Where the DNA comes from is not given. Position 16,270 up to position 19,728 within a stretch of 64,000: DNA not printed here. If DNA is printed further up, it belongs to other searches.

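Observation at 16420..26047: Four-gene methyltransferase / ATPase / HKD-SNF2 helicase operon: a BREX/DISARM-like but distinct, mechanistically uncharacterised defence system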

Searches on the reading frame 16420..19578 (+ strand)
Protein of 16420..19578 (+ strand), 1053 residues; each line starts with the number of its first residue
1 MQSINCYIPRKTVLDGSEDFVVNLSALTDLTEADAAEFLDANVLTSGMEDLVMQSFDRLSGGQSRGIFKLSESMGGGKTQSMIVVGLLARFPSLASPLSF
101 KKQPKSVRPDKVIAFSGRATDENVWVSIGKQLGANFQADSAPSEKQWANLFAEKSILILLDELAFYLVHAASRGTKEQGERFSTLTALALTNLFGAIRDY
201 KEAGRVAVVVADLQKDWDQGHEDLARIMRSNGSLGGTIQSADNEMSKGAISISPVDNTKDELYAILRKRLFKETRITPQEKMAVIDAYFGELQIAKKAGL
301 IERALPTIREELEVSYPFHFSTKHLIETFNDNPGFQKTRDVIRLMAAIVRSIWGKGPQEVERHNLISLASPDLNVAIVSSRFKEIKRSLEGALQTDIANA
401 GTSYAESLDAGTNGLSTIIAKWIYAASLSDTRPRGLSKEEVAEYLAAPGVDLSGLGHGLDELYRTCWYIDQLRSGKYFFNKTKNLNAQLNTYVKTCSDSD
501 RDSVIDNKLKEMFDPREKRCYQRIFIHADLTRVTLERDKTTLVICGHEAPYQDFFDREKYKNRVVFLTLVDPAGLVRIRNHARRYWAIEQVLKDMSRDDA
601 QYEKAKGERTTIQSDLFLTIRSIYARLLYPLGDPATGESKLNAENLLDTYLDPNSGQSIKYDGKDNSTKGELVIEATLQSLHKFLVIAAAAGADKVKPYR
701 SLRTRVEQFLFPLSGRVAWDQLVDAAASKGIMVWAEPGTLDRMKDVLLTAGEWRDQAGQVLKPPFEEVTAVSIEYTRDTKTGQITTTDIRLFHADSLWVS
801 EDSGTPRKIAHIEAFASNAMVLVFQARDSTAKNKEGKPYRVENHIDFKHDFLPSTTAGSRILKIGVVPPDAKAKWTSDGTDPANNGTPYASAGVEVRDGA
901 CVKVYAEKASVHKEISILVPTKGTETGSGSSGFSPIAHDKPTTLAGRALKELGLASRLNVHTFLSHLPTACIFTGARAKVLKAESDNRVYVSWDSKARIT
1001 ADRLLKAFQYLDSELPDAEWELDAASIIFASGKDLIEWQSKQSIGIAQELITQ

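Call 4: search_protein_families(library=padloc, proteins=[window:16420-19578:+], max_evalue=0.001)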
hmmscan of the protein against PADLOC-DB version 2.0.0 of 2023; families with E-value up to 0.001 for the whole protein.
window:16420-19578:+ (1053 aa): 2 families
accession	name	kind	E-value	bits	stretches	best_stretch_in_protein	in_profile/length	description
PDLC02192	DUF499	-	3.5e-121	403.8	1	23-1053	25-1021/1022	-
PDLC00662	HmaC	-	1.1e-22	78.2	2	252-646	275-688/941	AAA+ ATPase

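Call 5: search_protein_families(library=pfam, proteins=[window:16420-19578:+], max_evalue=0.01)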
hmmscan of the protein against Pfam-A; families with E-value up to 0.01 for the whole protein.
window:16420-19578:+ (1053 aa): 1 family
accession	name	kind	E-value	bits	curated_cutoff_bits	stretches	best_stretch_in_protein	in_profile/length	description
PF04465.17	DUF499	-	1.7e-14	53.1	23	1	139-353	74-271/1024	Protein of unknown function (DUF499)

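Call 6: search_protein_families(library=ncbifam, proteins=[window:16420-19578:+], max_evalue=0.01)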
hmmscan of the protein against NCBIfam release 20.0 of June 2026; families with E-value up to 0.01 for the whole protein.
window:16420-19578:+ (1053 aa): 1 family
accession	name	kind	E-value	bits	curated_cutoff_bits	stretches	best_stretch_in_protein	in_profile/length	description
NF042962.1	DUF499_antiphage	equivalog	3.9e-157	525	1200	1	19-1053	20-1025/1025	anti-phage-associated DUF499 domain-containing protein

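Call 19: search_solved_structures(query=window:16420-19578:+, max_evalue=0.001)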
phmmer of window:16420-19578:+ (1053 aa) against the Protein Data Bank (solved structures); distinct sequences matched with E-value up to 0.001: 0.

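Call 70: search_protein_families(library=pfam, proteins=[window:16420-19578:+], max_evalue=1)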
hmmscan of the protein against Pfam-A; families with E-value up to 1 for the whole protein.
window:16420-19578:+ (1053 aa): 2 families
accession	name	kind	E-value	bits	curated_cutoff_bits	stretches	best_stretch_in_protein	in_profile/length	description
PF04465.17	DUF499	-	1.7e-14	53.1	23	1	139-353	74-271/1024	Protein of unknown function (DUF499)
PF13290.12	CHB_HEX_C_1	-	0.074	13.4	22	1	862-909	12-58/67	Chitobiase/beta-hexosaminidase C-terminal domain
